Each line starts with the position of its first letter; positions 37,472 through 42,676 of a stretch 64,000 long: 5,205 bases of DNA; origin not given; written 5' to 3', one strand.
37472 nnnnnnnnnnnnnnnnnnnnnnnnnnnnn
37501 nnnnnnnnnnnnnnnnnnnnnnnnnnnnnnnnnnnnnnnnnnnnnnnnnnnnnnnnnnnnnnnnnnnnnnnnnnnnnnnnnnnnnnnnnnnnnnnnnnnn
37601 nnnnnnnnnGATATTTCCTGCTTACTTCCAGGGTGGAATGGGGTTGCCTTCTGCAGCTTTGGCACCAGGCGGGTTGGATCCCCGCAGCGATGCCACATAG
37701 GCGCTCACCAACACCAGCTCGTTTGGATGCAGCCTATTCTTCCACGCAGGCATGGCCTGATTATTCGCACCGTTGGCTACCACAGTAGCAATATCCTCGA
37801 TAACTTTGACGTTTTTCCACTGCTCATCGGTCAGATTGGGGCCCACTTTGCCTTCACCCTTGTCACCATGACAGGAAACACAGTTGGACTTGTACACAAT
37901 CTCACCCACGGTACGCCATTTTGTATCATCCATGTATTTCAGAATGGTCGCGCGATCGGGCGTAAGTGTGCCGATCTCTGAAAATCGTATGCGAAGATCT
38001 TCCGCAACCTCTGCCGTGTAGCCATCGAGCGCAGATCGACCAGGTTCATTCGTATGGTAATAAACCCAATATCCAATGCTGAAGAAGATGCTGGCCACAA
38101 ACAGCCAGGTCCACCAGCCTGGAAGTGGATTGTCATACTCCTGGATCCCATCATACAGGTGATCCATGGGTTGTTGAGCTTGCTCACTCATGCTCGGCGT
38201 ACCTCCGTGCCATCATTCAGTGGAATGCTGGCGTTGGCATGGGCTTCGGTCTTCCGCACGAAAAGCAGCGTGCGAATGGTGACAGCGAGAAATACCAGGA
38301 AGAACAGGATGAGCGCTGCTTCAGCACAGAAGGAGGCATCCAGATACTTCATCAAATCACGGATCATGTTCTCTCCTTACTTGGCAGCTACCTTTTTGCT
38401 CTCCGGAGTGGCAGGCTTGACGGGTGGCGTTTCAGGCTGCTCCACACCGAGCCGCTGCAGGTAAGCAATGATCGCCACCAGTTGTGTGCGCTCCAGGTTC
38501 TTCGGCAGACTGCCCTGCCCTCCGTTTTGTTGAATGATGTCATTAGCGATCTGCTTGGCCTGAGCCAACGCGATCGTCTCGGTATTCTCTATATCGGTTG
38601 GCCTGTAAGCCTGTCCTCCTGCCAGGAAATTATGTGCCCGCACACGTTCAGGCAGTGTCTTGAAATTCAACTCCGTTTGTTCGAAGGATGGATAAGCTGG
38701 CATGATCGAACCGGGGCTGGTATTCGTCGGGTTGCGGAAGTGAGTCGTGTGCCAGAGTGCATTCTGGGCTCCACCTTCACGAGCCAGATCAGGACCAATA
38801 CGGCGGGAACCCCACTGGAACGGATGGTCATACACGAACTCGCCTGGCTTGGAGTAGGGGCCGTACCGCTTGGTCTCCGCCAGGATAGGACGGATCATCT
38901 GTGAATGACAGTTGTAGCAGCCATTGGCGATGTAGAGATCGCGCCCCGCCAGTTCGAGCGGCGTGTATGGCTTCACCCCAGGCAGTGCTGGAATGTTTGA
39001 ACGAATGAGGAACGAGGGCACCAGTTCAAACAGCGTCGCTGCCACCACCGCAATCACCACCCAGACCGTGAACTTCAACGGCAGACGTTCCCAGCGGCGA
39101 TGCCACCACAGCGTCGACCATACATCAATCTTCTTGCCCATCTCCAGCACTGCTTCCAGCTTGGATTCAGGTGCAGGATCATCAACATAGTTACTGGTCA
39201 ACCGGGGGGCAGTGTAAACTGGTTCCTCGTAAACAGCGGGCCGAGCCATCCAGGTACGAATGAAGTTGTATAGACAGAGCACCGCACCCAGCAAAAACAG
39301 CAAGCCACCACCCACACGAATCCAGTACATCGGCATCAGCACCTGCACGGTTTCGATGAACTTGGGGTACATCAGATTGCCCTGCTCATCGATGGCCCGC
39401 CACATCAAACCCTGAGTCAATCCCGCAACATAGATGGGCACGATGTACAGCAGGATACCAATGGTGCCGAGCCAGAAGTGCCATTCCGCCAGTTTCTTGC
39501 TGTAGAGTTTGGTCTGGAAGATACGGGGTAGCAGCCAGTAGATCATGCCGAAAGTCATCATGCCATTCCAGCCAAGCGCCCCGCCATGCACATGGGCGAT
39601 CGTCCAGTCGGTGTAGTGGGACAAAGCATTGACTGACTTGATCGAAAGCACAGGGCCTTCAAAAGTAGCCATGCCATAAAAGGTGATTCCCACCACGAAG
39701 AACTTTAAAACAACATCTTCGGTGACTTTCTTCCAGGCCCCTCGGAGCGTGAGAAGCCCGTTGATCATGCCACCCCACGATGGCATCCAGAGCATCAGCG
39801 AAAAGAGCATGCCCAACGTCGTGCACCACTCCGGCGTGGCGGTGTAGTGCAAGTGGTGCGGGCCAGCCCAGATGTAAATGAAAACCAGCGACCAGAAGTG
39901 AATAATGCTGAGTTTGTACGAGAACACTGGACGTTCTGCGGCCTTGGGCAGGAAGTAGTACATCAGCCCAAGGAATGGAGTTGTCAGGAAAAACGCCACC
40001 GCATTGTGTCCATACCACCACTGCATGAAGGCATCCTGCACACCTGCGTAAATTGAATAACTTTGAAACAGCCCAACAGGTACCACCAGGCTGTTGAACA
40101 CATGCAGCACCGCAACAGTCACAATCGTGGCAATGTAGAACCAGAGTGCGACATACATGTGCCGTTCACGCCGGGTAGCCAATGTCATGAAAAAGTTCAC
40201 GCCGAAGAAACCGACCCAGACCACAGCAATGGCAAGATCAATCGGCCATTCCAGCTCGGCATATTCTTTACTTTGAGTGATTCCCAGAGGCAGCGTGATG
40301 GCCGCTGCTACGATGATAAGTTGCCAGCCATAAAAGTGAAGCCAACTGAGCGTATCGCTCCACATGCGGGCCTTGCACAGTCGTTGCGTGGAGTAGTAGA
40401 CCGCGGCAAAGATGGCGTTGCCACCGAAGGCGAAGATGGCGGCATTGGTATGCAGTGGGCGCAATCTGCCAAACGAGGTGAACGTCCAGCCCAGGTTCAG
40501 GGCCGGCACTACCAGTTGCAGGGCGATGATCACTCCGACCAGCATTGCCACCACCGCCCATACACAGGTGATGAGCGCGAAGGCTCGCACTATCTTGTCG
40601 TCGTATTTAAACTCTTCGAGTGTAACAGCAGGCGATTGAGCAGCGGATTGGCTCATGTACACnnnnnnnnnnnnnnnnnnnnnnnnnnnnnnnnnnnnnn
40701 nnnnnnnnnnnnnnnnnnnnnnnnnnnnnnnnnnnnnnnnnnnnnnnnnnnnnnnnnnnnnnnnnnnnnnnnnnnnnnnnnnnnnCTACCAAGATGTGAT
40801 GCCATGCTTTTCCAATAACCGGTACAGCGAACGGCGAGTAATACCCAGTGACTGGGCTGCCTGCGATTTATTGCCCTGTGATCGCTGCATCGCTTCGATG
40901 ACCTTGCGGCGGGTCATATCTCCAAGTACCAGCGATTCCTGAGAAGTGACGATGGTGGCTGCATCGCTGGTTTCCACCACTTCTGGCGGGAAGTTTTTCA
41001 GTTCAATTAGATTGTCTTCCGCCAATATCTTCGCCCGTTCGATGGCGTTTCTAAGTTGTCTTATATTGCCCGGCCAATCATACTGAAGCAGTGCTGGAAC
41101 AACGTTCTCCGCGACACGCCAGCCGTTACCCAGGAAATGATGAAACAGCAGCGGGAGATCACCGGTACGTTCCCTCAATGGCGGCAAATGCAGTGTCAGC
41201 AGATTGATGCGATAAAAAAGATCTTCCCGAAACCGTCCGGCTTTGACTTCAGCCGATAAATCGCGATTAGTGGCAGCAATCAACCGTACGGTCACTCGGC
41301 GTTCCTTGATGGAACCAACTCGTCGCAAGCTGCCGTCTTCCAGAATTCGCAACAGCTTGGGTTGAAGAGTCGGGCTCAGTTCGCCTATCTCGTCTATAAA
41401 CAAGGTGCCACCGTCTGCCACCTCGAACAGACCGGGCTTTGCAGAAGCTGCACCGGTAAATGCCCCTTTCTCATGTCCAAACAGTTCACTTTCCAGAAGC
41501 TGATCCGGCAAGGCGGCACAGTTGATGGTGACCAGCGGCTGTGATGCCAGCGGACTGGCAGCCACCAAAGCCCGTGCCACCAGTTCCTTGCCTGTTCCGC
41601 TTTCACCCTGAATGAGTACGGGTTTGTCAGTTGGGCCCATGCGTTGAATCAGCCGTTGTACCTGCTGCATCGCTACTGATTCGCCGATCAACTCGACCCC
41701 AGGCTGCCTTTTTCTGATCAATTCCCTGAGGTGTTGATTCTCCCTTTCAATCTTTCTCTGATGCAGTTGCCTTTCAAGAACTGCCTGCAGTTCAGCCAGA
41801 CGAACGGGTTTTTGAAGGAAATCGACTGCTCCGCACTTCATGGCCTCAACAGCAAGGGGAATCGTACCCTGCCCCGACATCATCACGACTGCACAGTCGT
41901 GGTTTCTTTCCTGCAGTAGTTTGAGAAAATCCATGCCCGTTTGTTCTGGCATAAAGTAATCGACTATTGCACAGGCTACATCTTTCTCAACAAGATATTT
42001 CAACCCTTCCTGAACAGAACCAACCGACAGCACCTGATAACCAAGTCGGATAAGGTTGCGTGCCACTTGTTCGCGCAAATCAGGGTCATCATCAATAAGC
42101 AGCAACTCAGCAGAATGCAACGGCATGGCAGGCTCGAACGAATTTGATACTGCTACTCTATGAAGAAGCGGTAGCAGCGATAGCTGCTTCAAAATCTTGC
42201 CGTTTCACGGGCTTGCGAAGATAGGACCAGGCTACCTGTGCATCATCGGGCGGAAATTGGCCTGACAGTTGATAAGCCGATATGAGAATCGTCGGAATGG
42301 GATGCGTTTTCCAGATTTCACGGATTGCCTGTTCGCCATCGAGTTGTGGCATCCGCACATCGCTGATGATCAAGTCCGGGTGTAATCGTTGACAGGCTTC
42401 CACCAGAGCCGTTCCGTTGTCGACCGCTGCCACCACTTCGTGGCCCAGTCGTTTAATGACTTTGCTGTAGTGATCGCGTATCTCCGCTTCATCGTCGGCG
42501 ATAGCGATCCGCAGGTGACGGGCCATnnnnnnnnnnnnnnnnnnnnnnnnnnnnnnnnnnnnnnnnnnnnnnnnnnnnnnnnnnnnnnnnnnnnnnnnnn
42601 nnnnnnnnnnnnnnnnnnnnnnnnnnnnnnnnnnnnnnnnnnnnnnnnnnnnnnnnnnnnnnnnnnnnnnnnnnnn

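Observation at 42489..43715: Soluble globin-coupled histidine kinase sits at the head of the regulatory genes upstream of the cbb3 oxidase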

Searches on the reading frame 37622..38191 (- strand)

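Call 3: search_protein_families(library=pfam, proteins=[window:37622-38191:-], max_evalue=0.1)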
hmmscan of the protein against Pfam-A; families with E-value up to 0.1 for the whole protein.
window:37622-38191:- (189 aa): 3 families
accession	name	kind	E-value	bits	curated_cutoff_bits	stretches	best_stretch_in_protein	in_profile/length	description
PF14715.11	FixP_N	-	2e-19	69.4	24.9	1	7-48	3-44/48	N-terminal domain of cytochrome oxidase-cbb3, FixP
PF13442.11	Cytochrome_CBB3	-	6.2e-14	52.5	27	1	96-166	6-68/68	Cytochrome C oxidase, cbb3-type, subunit III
PF00034.26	Cytochrom_C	-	1.4e-06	30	21.3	1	96-169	4-89/90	Cytochrome c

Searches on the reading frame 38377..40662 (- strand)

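Call 3: search_protein_families(library=pfam, proteins=[window:38377-40662:-], max_evalue=0.1)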
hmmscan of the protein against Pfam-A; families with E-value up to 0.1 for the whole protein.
window:38377-40662:- (761 aa): 3 families
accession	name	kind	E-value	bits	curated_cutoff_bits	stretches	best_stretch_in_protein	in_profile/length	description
PF00115.25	COX1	-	1.6e-121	406.6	34.8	1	23-455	1-436/436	Cytochrome C and Quinol oxidase polypeptide I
PF02433.20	FixO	-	6.5e-79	264.9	29.6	1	521-740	1-217/219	Cytochrome C oxidase, mono-heme subunit/FixO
PF00034.26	Cytochrom_C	-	0.0048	18.6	21.3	0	572-592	3-22/90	Cytochrome c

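Call 4: search_protein_families(library=ncbifam, proteins=[window:38377-40662:-], max_evalue=0.1)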
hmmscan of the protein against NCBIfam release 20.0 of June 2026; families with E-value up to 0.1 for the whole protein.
window:38377-40662:- (761 aa): 6 families
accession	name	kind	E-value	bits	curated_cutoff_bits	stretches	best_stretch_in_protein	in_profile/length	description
NF011053.0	PRK14485.1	subfamily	0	1184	1080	1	14-743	4-704/716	putative bifunctional cbb3-type cytochrome c oxidase subunit I/II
TIGR00780.1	ccoN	equivalog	8.3e-203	674.5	583.15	1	19-484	2-471/474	cytochrome-c oxidase, cbb3-type subunit I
NF011055.0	PRK14487.1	subfamily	2.1e-66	223.5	218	1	521-741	7-201/212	cbb3-type cytochrome c oxidase subunit II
TIGR00781.1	ccoO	equivalog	9.6e-61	205.4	200.65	1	529-741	9-223/232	cytochrome-c oxidase, cbb3-type subunit II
NF011054.0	PRK14486.1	equivalog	6.2e-53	180.2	447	1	523-686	4-167/294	putative bifunctional cbb3-type cytochrome c oxidase subunit II/cytochrome c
TIGR02891.1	CtaD_CoxA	equivalog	3.3e-11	42.5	670.75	1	27-481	13-479/504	cytochrome c oxidase subunit I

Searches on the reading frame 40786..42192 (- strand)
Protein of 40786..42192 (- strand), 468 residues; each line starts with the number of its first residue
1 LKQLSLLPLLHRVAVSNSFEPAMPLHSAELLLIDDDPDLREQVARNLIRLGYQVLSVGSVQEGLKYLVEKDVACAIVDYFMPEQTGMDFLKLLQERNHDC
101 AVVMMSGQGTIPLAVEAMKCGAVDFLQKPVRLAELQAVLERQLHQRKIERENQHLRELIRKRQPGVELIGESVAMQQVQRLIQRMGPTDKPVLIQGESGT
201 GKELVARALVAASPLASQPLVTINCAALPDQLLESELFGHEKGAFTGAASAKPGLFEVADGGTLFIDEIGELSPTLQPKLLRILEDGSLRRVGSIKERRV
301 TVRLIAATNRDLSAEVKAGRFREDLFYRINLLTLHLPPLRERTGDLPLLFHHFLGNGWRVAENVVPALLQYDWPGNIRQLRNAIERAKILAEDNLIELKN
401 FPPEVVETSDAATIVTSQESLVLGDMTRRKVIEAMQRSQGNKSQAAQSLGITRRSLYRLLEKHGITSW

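Call 3: search_protein_families(library=pfam, proteins=[window:40786-42192:-], max_evalue=0.1)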
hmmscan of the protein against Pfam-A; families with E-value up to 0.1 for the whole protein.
window:40786-42192:- (468 aa): 19 families
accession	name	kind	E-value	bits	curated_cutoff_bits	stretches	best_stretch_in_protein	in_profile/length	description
PF00158.32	Sigma54_activat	-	6.8e-68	228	20.2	1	168-334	1-167/168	Sigma-54 interaction domain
PF00072.30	Response_reg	-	5.5e-24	84.9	30.2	1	31-139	2-110/111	Response regulator receiver domain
PF14532.12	Sigma54_activ_2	-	4.8e-23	82.4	25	1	169-339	1-138/138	Sigma-54 interaction domain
PF25601.1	AAA_lid_14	-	3.3e-18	65.7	27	1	340-412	1-81/87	AAA+ ATPase lid domain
PF02954.25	HTH_8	-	5.7e-10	39.2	22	1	431-462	10-41/42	Bacterial regulatory protein, Fis family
PF07728.20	AAA_5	-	3.9e-09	37.1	22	1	191-310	1-123/139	AAA domain (dynein-related subfamily)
PF00004.35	AAA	-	1.8e-05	25.6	21.2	1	192-323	1-125/131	ATPase family associated with various cellular activities (AAA)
PF07724.20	AAA_2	-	4e-05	24.2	27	1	192-294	6-109/166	AAA domain (Cdc48 subfamily)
PF01078.27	Mg_chelatase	-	8.9e-05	22.4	20.3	1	247-310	93-158/207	Magnesium chelatase, subunit ChlI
PF13551.12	HTH_29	-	0.00047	20.6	28.1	1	428-461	1-34/64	Winged helix-turn helix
PF13518.12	HTH_28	-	0.0028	18.2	25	1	428-460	2-33/52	Helix-turn-helix domain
PF12775.13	AAA_7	-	0.0098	15.9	25.8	1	175-227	19-71/181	P-loop containing dynein motor region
PF20007.4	fvmRadSAM-pep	-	0.026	15.1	27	0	151-188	28-65/73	FtsH ternary system-associated peptide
PF13384.12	HTH_23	-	0.03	14.6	24.6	1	427-461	6-39/50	Homeodomain-like domain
PF12728.13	HTH_17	-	0.032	14.9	27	0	443-465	5-27/51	Helix-turn-helix domain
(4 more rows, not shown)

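Call 4: search_protein_families(library=ncbifam, proteins=[window:40786-42192:-], max_evalue=0.1)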
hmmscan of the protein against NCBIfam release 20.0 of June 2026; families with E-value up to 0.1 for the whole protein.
window:40786-42192:- (468 aa): 123 families (the best 25 are shown)
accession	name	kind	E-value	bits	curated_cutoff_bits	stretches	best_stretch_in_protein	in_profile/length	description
TIGR01818.1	ntrC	equivalog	4.3e-114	381.8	558.6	1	31-418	2-394/463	nitrogen regulation protein NR(I)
NF008469.0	PRK11361.1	equivalog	1.2e-113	380.3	714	1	29-466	6-457/461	acetoacetate metabolism transcriptional regulator AtoC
TIGR02915.1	PEP_resp_reg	equivalog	5.6e-107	358.3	502.6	1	30-465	1-444/445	PEP-CTERM-box response regulator transcription factor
NF007689.0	PRK10365.1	equivalog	7.3e-104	348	760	1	28-457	6-436/441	sigma-54-dependent response regulator transcription factor ZraR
NF041946.1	LuxO_transreg_Vib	equivalog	1.8e-100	337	800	1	47-420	16-394/463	quorum-sensing sigma-54 dependent transcriptional regulator LuxO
TIGR01817.1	nifA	equivalog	1.4e-99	334.3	528.85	1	129-404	155-441/534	nif-specific transcriptional activator NifA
NF051870.1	NAssimRespRegNtrX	equivalog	3.5e-97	326.1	600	1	28-465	2-452/452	nitrogen assimilation response regulator NtrX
NF011695.0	PRK15115.1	equivalog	1.6e-94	317.2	763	1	26-465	5-438/445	two-component system response regulator GlrR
NF008176.1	PRK10923.1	equivalog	2.2e-94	316.7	620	1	30-414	6-394/469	nitrogen regulation protein NR(I)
NF003451.0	PRK05022.1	equivalog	3.9e-94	316.2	476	1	137-465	157-510/512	nitric oxide reductase transcriptional regulator NorR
NF038308.1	RNA_repair_RtcR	equivalog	7.2e-92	308.9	650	1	105-457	117-505/530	RNA repair transcriptional activator RtcR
NF041552.1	TF_PrdR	equivalog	5.3e-89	299.1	795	1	143-462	246-575/577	sigma-54 dependent transcriptional regulator PrdR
TIGR02329.1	propionate_PrpR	equivalog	9.6e-85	285.2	499.2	1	104-461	148-525/526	propionate catabolism operon regulatory protein PrpR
NF049963.1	RespRegFlgRCampy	domain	3.3e-81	273.4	750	1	31-459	4-423/429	fla regulon two-component system response regulator FlgR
NF011953.0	PRK15424.1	equivalog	1.5e-80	271.4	703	1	111-463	166-534/538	propionate catabolism operon regulatory protein PrpR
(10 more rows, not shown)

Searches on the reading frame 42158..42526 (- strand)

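Call 3: search_protein_families(library=pfam, proteins=[window:42158-42526:-], max_evalue=0.1)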
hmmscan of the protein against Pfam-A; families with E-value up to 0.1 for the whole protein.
window:42158-42526:- (122 aa): 3 families
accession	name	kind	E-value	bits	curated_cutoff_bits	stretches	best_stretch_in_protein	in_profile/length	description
PF00072.30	Response_reg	-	2.1e-18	66.9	30.2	1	7-116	1-110/111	Response regulator receiver domain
PF23198.2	PDE8A_N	-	0.0037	17.6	29.6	1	18-84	24-90/147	PDE8A-like, N-terminal domain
PF01993.23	MTD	-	0.041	13.7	25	1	26-83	34-91/274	methylene-5,6,7,8-tetrahydromethanopterin dehydrogenase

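Call 4: search_protein_families(library=ncbifam, proteins=[window:42158-42526:-], max_evalue=0.1)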
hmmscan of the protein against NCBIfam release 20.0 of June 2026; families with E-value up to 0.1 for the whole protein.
window:42158-42526:- (122 aa): 93 families (the best 25 are shown)
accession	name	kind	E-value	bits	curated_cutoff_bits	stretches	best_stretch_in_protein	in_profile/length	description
NF009206.0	PRK12555.1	subfamily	4.4e-15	55.5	342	1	5-85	1-82/340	chemotaxis-specific protein-glutamate methyltransferase CheB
NF001965.0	PRK00742.1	subfamily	4.8e-15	55.6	293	1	4-86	3-86/357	chemotaxis-specific protein-glutamate methyltransferase CheB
NF045944.1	ResRegRpaBCyano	equivalog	2.3e-14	53.3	330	1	9-118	2-110/229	response regulator transcription factor RpaB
TIGR01818.1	ntrC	equivalog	5.3e-13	48.6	558.6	1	7-110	1-104/463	nitrogen regulation protein NR(I)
NF033120.0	vanR_FM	exception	1.2e-12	48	460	1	3-85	2-83/231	vancomycin resistance response regulator transcription factor, VanR-F/VanR-M family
NF008469.0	PRK11361.1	equivalog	2.5e-12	46.2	714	1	1-86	1-86/461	acetoacetate metabolism transcriptional regulator AtoC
NF011874.0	PRK15347.1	equivalog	1e-11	43.6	852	1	5-120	691-810/921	two component system sensor kinase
NF040534.1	resp_reg_YycF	equivalog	2.1e-11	43.5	340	1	6-85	2-80/231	response regulator YycF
NF006623.1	PRK09191.1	subfamily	2.5e-11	43.8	240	1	6-116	139-248/258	PhyR family response regulator anti-anti-sigma factor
NF046022.1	RespRegCpdRBruc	equivalog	3.2e-11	43.3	180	1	6-112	3-109/120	cell cycle two-component system response regulator CpdR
NF008176.1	PRK10923.1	equivalog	6.5e-11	41.5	620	1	6-111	5-110/469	nitrogen regulation protein NR(I)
NF041733.1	resp_reg_CseB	equivalog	1.5e-10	40.9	350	1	7-109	3-104/228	two-component system response regulator CseB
NF041367.1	CheY_Halo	equivalog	4.1e-10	40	200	1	8-116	2-110/114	chemotaxis protein CheY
NF045505.1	RR_RssB_Pseudo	equivalog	5.1e-10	39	700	1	5-87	6-88/394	two-component system response regulator RssB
NF007969.0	PRK10693.1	equivalog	6.3e-10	38.6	329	1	6-85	9-88/337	two-component system response regulator RssB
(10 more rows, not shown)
